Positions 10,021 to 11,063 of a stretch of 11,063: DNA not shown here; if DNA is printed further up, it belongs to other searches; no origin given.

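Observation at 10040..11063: A radical-SAM/SPASM maturase-type gene ends in a 53-codon hydrophobic sORF and a low-GC patch; this may be the edge of an uncharacterised peptide-modification locus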

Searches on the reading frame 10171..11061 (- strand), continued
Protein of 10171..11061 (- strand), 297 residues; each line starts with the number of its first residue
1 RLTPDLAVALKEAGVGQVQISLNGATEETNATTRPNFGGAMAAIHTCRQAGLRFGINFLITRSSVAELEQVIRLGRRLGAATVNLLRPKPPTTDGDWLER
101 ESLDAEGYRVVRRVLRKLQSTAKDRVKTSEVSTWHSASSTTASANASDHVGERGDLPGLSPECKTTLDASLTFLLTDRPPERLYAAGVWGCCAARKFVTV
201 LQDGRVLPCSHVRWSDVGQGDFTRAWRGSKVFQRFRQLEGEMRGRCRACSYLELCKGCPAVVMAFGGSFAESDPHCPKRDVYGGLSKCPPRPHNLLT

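Call 15: search_protein_families(library=ncbifam, proteins=[P0003, L001:7038-7853:+, L001:9380-9991:+, L003:7182-7994:+], max_evalue=1)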
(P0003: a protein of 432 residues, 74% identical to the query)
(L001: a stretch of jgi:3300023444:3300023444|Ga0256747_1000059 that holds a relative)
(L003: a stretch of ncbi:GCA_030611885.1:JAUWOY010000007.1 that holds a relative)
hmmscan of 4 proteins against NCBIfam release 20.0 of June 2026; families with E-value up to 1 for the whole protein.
P0003 (432 aa): 73 families (the best 25 are shown)
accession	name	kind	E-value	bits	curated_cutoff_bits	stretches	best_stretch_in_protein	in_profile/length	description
TIGR04545.1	rSAM_ahbD_hemeb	equivalog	1.4e-36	126.6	500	1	98-424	2-335/339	heme b synthase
TIGR04055.1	rSAM_NirJ2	equivalog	1.5e-34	120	500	1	98-424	2-322/326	putative heme d1 biosynthesis radical SAM protein NirJ2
TIGR02109.1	PQQ_syn_pqqE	equivalog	5.1e-32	111.2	381.35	1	93-430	4-336/358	pyrroloquinoline quinone biosynthesis protein PqqE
TIGR03962.1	mycofact_rSAM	equivalog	2e-31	109.5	265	1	90-425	6-332/339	mycofactocin radical SAM maturase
TIGR04303.1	GeoRSP_rSAM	equivalog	8e-29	101.2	400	1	92-424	1-324/325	GeoRSP system radical SAM/SPASM protein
TIGR04251.1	SCM_rSAM_ScmF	equivalog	8.3e-28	97.8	400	1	96-406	4-320/353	SynChlorMet cassette radical SAM/SPASM protein ScmF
TIGR04347.1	pseudo_SAM_Halo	equivalog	7.6e-27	94.6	525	2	99-298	41-240/390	TIGR04347 family pseudo-SAM/SPASM protein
TIGR04053.2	TIGR04053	equivalog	9.2e-27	94.2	395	2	94-264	6-180/366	TIGR04053 family radical SAM/SPASM domain-containing protein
TIGR04054.1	rSAM_NirJ1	equivalog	8.6e-24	83.9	650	2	98-256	38-196/387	putative heme d1 biosynthesis radical SAM protein NirJ1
TIGR04051.1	rSAM_NirJ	equivalog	1.1e-23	83.8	515.45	2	101-258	7-164/354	heme d1 biosynthesis radical SAM protein NirJ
TIGR04340.1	rSAM_ACGX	hypoth_equivalog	2.9e-23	82.6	400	1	99-427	6-340/341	radical SAM/SPASM domain protein, ACGX system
TIGR04546.1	rSAM_ahbC_deAc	equivalog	5.6e-23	81.4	650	1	99-424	42-383/390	12,18-didecarboxysiroheme deacetylase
NF050035.1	rSAM_WgK_link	exception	1.6e-20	73.5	650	2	94-274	7-190/367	radical SAM/SPASM peptide maturase WgkB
TIGR04082.1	rSAM_for_selen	equivalog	1.6e-20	73.3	350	1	97-425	200-516/516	thio(seleno)oxazole modification radical SAM maturase SbtM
TIGR04317.1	W_rSAM_matur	equivalog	3.2e-20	72.5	380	1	97-267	5-181/349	tungsten cofactor oxidoreductase radical SAM maturase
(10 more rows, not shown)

L001:7038-7853:+ (272 aa): 0 families

L001:9380-9991:+ (204 aa): 1 family
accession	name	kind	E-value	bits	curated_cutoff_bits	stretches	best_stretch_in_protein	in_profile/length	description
TIGR02302.1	aProt_lowcomp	hypoth_equivalog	0.31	9.2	394.3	1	100-142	31-71/851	TIGR02302 family protein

L003:7182-7994:+ (271 aa): 1 family
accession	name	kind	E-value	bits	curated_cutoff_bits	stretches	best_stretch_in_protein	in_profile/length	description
NF005639.0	PRK07400.1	equivalog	0.011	14.6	460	1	125-154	15-44/318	30S ribosomal protein S1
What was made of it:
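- Closest known: PqqE. Different: TIGR02109 scores 111 bits against a cutoff of 381 (call 15).
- The best NCBIfam hits are AhbD (126.6 bits), NirJ2 (120) and PqqE (111) (call 15). All scores are 3-5 fold below the curated cutoffs (call 15).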

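Call 16: search_protein_families(library=pfam, proteins=[P0003, L001:7038-7853:+, L001:9380-9991:+, L003:7182-7994:+], max_evalue=1)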
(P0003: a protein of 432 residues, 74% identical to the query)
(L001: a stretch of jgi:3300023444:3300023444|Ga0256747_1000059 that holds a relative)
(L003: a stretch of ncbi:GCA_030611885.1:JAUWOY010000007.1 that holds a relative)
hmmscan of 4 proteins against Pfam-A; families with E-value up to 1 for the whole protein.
P0003 (432 aa): 4 families
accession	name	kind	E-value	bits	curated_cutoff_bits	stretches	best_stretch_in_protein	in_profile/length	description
PF04055.27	Radical_SAM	-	1.7e-18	67.7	29.5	1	101-253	2-162/166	Radical SAM superfamily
PF13186.11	SPASM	-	1.4e-05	25.7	21.5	1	339-398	1-67/67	Iron-sulfur cluster-binding domain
PF13353.11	Fer4_12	-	6.5e-05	23.7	22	1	105-221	14-130/137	4Fe-4S single cluster domain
PF00702.32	Hydrolase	-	0.15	12.8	26.4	1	131-229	76-167/191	haloacid dehalogenase-like hydrolase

L001:7038-7853:+ (272 aa): 0 families

L001:9380-9991:+ (204 aa): 0 families

L003:7182-7994:+ (271 aa): 0 families
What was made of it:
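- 10708..11061 (-): C-terminal half of the rSAM barrel (fragment residues 1-118). The full-length orthologue P0003 scores 67.7 bits (call 16).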

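Call 19: find_related_loci(query=A1, collection=genome_contigs, flank=6000)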
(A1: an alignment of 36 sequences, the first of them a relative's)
Query A1 (432 aa) in genome_contigs; peptide patterns used: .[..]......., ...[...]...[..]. (x = any residue, [..] = any of these).
69 stretches matched a pattern; 36 encode a relative of the query (tblastn E <= 1e-3); 34 distinct loci.
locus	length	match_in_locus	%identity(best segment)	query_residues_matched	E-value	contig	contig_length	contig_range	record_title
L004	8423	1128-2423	100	1-432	0e+0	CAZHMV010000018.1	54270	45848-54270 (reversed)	MAG TPA_asm: uncultured Anaerolineales bacterium isolate binchicken_co172_219 genome assembly, contig: NODE_328_length_5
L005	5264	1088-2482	68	1-426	0e+0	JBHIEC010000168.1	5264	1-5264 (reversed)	MAG: Anaerolineae bacterium isolate b3.sp2_bin.41 NODE_6841_length_5264_cov_6.092148, whole genome shotgun sequence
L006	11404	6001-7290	71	1-426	0e+0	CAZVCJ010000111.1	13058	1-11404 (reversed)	MAG TPA_asm: uncultured Anaerolineae bacterium isolate SRP178699_co1_610 genome assembly, contig: NODE_6340_length_13058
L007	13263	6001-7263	72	1-425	0e+0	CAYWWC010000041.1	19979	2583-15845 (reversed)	MAG TPA_asm: uncultured Anaerolineae bacterium isolate SRP077602_co7_465 genome assembly, contig: NODE_13417_length_1997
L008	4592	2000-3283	69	1-427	0e+0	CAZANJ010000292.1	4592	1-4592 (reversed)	MAG TPA_asm: uncultured Anaerolineales bacterium isolate binchicken_co8_337 genome assembly, contig: NODE_38014_length_4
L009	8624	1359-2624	69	1-426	0e+0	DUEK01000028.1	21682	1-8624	MAG TPA_asm: Thermoflexia bacterium isolate G79 Contig28, whole genome shotgun sequence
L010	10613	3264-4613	68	1-429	0e+0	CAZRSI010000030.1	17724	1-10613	MAG TPA_asm: uncultured Anaerolineae bacterium isolate binchicken_co6_220 genome assembly, contig: NODE_3285_length_1772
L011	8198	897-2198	70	1-425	0e+0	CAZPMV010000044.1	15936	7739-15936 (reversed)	MAG TPA_asm: uncultured Anaerolineales bacterium isolate binchicken_co243_252 genome assembly, contig: NODE_2937_length_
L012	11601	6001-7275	68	1-427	0e+0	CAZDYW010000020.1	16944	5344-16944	MAG TPA_asm: uncultured Anaerolineales bacterium isolate binchicken_co15_170 genome assembly, contig: NODE_1973_length_1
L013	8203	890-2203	69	2-427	0e+0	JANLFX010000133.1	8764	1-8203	MAG: Anaerolineae bacterium isolate A05DMB24 NODE_133_length_8764_cov_10.037777, whole genome shotgun sequence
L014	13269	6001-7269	70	1-426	0e+0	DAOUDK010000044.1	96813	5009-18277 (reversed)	MAG TPA_asm: Anaerolineae bacterium isolate M42_99 k117_1202693, whole genome shotgun sequence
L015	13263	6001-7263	69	1-426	0e+0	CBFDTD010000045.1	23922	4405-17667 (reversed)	MAG TPA_asm: uncultured bacterium isolate SRR6823440_binner13_Refined_23 genome assembly, contig: ERZ650341.1004, whole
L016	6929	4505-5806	69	1-425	0e+0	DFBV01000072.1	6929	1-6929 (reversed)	MAG TPA_asm: Anaerolineales bacterium UBA3071 UBA3071_contig_91773, whole genome shotgun sequence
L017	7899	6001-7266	68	1-426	0e+0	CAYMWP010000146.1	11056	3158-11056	MAG TPA_asm: uncultured Anaerolineales bacterium isolate binchicken_co334_151 genome assembly, contig: NODE_10901_length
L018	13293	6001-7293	71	1-425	0e+0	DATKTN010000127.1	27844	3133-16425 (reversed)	MAG TPA_asm: Anaerolineae bacterium isolate SMAG_U14082 k141_533061, whole genome shotgun sequence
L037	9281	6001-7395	87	1-431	0e+0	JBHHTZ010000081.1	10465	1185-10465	MAG: Anaerolineae bacterium isolate S.6.sp3_bin.4 NODE_1017_length_10465_cov_7.651297, whole genome shotgun sequence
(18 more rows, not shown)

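Call 22: find_homologous_proteins(query=L001:7038-7853:+)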
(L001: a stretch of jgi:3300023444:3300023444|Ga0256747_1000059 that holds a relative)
Query L001:7038-7853:+ (272 aa): 222 proteins with E <= 0.001 among 1633 candidates; the best 120 are listed.
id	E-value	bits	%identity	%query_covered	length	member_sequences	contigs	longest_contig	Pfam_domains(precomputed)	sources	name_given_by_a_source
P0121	8.6e-181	617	100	100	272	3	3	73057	-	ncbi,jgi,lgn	jgi:hypothetical protein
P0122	8.5e-160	548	89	100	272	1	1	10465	-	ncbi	ncbi:MAG: hypothetical protein ACE5F6_05520 [Anaerolineae bacterium]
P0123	6.1e-156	536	87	100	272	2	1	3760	-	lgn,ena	-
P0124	4.8e-154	530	86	100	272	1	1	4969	-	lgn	-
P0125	5.9e-153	526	85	100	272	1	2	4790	-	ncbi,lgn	ncbi:MAG: hypothetical protein ACE5LU_22785 [Anaerolineae bacterium]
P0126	4.3e-152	523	84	100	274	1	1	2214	-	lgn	-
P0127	5.4e-144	497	79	100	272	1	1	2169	-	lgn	-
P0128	9.1e-142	489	81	100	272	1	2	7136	-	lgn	-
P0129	1.4e-141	489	80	100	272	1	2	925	-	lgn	-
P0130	3.7e-130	451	74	100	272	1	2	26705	-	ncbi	-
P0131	3.9e-127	441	70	100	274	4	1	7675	-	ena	-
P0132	6.5e-124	431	72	100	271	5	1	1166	-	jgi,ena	-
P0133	1.4e-122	426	71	98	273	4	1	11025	-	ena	-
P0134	3.8e-122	425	69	100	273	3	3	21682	-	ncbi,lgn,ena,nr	ncbi:MAG: hypothetical protein DRJ03_29730 [Chloroflexi bacterium]|nr:MAG: hypothetical protein DRI8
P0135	6.0e-122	424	69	100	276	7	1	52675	-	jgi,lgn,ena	-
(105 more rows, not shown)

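Call 31: search_solved_structures(query=A1, max_evalue=0.001)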
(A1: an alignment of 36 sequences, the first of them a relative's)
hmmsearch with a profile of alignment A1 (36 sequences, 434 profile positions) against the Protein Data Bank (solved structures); distinct sequences matched with E-value up to 0.001: 21.
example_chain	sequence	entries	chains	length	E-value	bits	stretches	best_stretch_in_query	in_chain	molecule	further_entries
6c8v_A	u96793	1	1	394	8.3e-21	77.5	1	101-429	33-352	Coenzyme PQQ synthesis protein E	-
8wm2_A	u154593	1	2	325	8.4e-12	47.8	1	98-206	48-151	Fe-S radical SAM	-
5v1q_A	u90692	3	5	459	1.3e-10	43.9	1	2-412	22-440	Radical SAM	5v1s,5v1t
7vob_C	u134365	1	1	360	1.4e-10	43.8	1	128-255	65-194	Cytosylglucuronate decarboxylase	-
7voc_C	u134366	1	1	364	1.4e-10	43.8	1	128-255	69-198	Cytosylglucuronate decarboxylase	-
4k37_A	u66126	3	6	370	1.8e-09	40.1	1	105-411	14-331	Anaerobic sulfatase-maturating enzyme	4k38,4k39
4k36_A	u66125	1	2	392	2.2e-09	39.8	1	105-411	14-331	Anaerobic sulfatase-maturating enzyme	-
7tol_A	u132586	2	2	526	2.4e-09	39.7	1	100-235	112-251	glycerol dibiphytanyl glycerol tetraether - macrocyclic archaeol synthase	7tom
6efn_A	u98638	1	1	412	3.1e-08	36.1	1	97-262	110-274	Sporulation killing factor maturation protein SkfB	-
5wgg_A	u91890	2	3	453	5.3e-07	32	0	340-421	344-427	Radical SAM domain protein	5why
9dfu_A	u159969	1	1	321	1e-06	31.1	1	94-249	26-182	Radical SAM core domain-containing protein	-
9dfn_A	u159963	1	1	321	1.8e-06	30.2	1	94-249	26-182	Radical SAM core domain-containing protein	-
2fb2_A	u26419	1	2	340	1.8e-06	30.2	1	98-244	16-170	Molybdenum cofactor biosynthesis protein A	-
1tv7_A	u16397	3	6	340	2e-06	30.1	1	98-244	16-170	Molybdenum cofactor biosynthesis protein A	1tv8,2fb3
7n7i_A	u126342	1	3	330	3e-05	26.2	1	89-246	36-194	Viperin-like enzyme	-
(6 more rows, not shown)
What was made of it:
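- Closest known: SuiB / StrB. Same: The profile alignment to SuiB starts at residue 2 of the family profile (call 31).
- The PDB profile search gives PqqE at 8e-21, and SuiB aligned from profile position 2 (call 31). The best PDB sequence hit is PqqE (call 31).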

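Call 33: search_solved_structures(query=A2, max_evalue=10)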
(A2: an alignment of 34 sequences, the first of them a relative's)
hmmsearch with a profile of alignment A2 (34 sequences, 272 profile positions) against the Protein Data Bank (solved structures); distinct sequences matched with E-value up to 10: 1.
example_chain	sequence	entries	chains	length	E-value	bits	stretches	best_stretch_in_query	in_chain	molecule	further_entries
6f1s_A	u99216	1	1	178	1.6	11.4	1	73-121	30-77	CglIIR protein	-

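Call 37: predict_structure(alignment_id=A1)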
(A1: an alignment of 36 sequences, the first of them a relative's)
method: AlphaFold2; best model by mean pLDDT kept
length: 432 residues; sequences in the alignment: 36
mean_pLDDT: 71.9   pTM: 0.76
mean pLDDT of the five models: 71.9, 70.1, 66.8, 66.3, 54.3
residues with pLDDT >= 90: 89; 70-90: 169; 50-70: 80; < 50: 94
segments of 3 or more residues with pLDDT < 50: 88-92, 105-121, 272-276, 333-343, 358-365, 367-380, 389-391, 401-420, 427-432
pLDDT, mean of each block of 10 residues (from residue 1): 89 82 73 86 77 75 85 94 68 65 55 41 64 90 83 83 96 90 93 95 86 74 94 93 86 92 83 53 77 87 65 74 65 45 61 57 39 44 50 53 43 42 52 40
secondary structure, 60 per line:
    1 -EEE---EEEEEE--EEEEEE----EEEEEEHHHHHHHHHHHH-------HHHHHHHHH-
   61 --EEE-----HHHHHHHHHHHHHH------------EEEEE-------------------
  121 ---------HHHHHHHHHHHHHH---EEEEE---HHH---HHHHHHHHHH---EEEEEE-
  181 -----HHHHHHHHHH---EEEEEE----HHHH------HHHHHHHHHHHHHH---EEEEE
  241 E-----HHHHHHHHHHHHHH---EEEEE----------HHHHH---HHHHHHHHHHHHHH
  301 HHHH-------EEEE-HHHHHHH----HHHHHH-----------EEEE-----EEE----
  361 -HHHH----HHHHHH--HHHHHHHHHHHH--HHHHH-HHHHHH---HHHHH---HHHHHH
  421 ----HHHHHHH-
elements in order: E2-4 E8-13 E16-21 E26-31 H32-43 H51-59 E63-65 H71-84 E97-101 H130-143 E147-151 H161-170 E174-179 H186-195 E199-204 H209-212 H219-232 E236-241 H247-260 E264-268 H279-283 H287-304 E312-315 H317-323 H328-333 E345-348 E354-356 H362-365 H370-375 H378-389 H392-396 H398-403 H407-411 H415-420 H425-431
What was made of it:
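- On RiPP recognition element (PqqD-like, PF05402): The AF2 model has strands E8-13, E16-21 and E26-31 and helices H32-43, H51-59 and H71-84, with block-mean pLDDT 73-94 (call 37).
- The AF2 model has an N-terminal beta-beta-beta-alpha-alpha-alpha domain with block-mean pLDDT 73-94 (call 37). The SPASM region of the model has low confidence, with pLDDT around 40-55 (call 37). An extra N-terminal domain with RRE-like topology is present (call 37).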

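Call 41: predict_structure(alignment_id=A2)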
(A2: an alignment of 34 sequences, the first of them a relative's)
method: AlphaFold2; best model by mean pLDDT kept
length: 272 residues; sequences in the alignment: 34
mean_pLDDT: 87.8   pTM: 0.86
mean pLDDT of the five models: 87.8, 85.5, 84.3, 83.0, 76.8
residues with pLDDT >= 90: 178; 70-90: 66; 50-70: 15; < 50: 13
segments of 3 or more residues with pLDDT < 50: 1-13
pLDDT, mean of each block of 10 residues (from residue 1): 30 68 91 96 93 98 93 97 85 89 98 97 91 84 89 91 96 97 95 84 75 91 95 93 73 96 90 69
secondary structure, 60 per line:
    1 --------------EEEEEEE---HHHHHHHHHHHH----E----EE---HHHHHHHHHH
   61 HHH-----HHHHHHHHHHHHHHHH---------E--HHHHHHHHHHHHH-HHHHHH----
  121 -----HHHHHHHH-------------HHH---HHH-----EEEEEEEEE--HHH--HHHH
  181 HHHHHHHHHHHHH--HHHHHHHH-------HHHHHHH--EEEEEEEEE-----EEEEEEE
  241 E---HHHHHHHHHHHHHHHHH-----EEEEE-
elements in order: E15-21 H25-36 H51-63 H69-84 H97-109 H111-116 H126-133 E161-169 H177-193 H196-203 H211-217 E220-228 E234-241 H245-261 E267-271

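Call 43: fold_search(model_id=the predicted structure, library=pdb)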
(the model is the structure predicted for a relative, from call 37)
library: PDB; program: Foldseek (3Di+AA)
matches with E <= 10: 1822; with E <= 0.001: 204
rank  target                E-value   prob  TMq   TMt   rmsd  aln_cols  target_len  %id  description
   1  5v1q_A                3.7e-15  1.00  0.55  0.56   9.0       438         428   16  Crystal structure of Streptococcus suis SuiB (released 2017-08-30)
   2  5v1s_A                9.8e-15  1.00  0.54  0.55   9.0       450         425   16  Crystal structure of Streptococcus suis SuiB bound to S-adenosylmethionine (released 2017-08-30)
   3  5v1q_B                1.2e-14  1.00  0.56  0.55   9.4       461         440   14  Crystal structure of Streptococcus suis SuiB (released 2017-08-30)
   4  5v1s_B                3.3e-14  1.00  0.55  0.56   9.4       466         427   15  Crystal structure of Streptococcus suis SuiB bound to S-adenosylmethionine (released 2017-08-30)
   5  5v1t_A                9.4e-14  1.00  0.55  0.54   9.8       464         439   15  Crystal structure of Streptococcus suis SuiB bound to precursor peptide SuiA (released 2017-08-30)
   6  6efn                  4.0e-13  1.00  0.53  0.59   9.9       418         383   16  Structure of a RiPP maturase, SkfB (released 2018-10-24)
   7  6c8v                  3.6e-12  1.00  0.48  0.63   7.5       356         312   26  X-ray structure of PqqE from Methylobacterium extorquens (released 2018-02-14)
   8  5why_B                1.1e-11  1.00  0.45  0.46  14.7       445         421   14  Structural Insights into Thioether Bond Formation in the Biosynthesis of Sactipeptides (released 2017-07-26)
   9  4k37_B                2.8e-10  1.00  0.51  0.58   6.7       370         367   18  Native anSMEcpe with bound AdoMet (released 2013-05-08)
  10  4k39_A                3.3e-10  1.00  0.49  0.57   7.1       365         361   18  Native anSMEcpe with bound AdoMet and Cp18Cys peptide (released 2013-05-08)
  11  8hzv_A                3.9e-10  1.00  0.44  0.40  13.7       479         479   15  The crystal structure of a Radical SAM Enzyme DesII (released 2024-07-10)
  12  4k36_B                4.4e-10  1.00  0.50  0.57   6.8       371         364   18  His6 tagged anSMEcpe with bound AdoMet (released 2013-05-08)
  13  8hzy_B                5.2e-10  1.00  0.43  0.41  10.1       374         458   18  The crystal structure of a Radical SAM Enzyme DesII (released 2024-07-10)
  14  4k38_B                7.0e-10  1.00  0.47  0.55   6.9       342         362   18  Native anSMEcpe with bound AdoMet and Kp18Cys peptide (released 2013-05-08)
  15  4k37_A                7.4e-10  1.00  0.49  0.56   7.1       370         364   18  Native anSMEcpe with bound AdoMet (released 2013-05-08)
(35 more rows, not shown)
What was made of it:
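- On RiPP recognition element (PqqD-like, PF05402): Whole-chain matches to SuiB, SkfB and CteB are the best hits (call 43).
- Closest known: SuiB / StrB. Same: They are the best whole-chain fold matches: 5v1q at E 3.7e-15 and TM 0.55, 6efn, and 5why (call 43).
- Closest known: anSME and QhpD: SPASM enzymes that modify full-length proteins. Same: anSME structures are significant fold matches, 4k37 at E 3e-10 (call 43).
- The Foldseek top hits are SuiB, SkfB, PqqE and CteB (call 43). The maturase has a RiPP-maturase-like architecture (calls 37, 43). The best whole-chain fold matches are peptide maturases (call 43).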

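Call 53: search_protein_families(library=padloc, proteins=[P0003, P0121, L001:9380-9991:+], max_evalue=0.01)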
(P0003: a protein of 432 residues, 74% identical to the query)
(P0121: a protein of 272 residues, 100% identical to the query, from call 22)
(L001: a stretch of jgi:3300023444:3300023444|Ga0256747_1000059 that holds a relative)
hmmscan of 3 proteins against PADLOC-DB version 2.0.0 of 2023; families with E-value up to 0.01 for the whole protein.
P0003 (432 aa): 3 families
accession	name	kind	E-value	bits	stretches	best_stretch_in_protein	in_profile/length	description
PDLC02903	pVip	-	8.5e-16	56.2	1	98-269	2-170/257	Viperins not associated with kinases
PDLC02904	pVip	-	6.7e-13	46.7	1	98-248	5-155/262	Viperins associated with kinases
PDLC02905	pVip-kinase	-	4.9e-07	27.3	1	93-213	179-300/474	Viperin-kinase fusion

P0121 (272 aa): 0 families

L001:9380-9991:+ (204 aa): 1 family
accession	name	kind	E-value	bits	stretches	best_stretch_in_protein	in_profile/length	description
PDLC01070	cas_RFas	-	0.0053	15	1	13-66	55-108/137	cluster 17 associated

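Call 67: search_solved_structures(query=window:10171-11061:-, max_evalue=0.01, show_alignments=2)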
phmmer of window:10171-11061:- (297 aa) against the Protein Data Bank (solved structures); distinct sequences matched with E-value up to 0.01: 1.
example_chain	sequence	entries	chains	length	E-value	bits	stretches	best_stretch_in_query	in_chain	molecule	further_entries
6c8v_A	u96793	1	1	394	0.0022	20.6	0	186-280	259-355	Coenzyme PQQ synthesis protein E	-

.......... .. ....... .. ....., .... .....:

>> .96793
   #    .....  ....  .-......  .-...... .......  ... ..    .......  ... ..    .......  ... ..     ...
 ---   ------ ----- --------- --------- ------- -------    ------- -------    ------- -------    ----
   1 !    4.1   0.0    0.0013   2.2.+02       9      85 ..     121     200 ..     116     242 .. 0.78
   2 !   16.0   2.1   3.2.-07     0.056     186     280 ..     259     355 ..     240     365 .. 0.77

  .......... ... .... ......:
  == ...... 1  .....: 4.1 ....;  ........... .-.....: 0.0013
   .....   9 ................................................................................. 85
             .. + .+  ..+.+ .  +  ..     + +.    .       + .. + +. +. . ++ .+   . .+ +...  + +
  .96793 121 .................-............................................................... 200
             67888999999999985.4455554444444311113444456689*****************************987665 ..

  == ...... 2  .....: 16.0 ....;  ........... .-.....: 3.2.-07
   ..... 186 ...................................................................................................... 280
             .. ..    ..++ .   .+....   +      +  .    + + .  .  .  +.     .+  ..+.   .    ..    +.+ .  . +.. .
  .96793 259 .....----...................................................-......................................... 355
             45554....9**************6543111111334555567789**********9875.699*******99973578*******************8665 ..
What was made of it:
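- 10234..10491 (-): SPASM auxiliary Fe-S cluster domain (fragment residues 191-276) with seven family-conserved Cys. It aligns to the PqqE SPASM domain, residues 259-355 of 6c8v (call 67).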
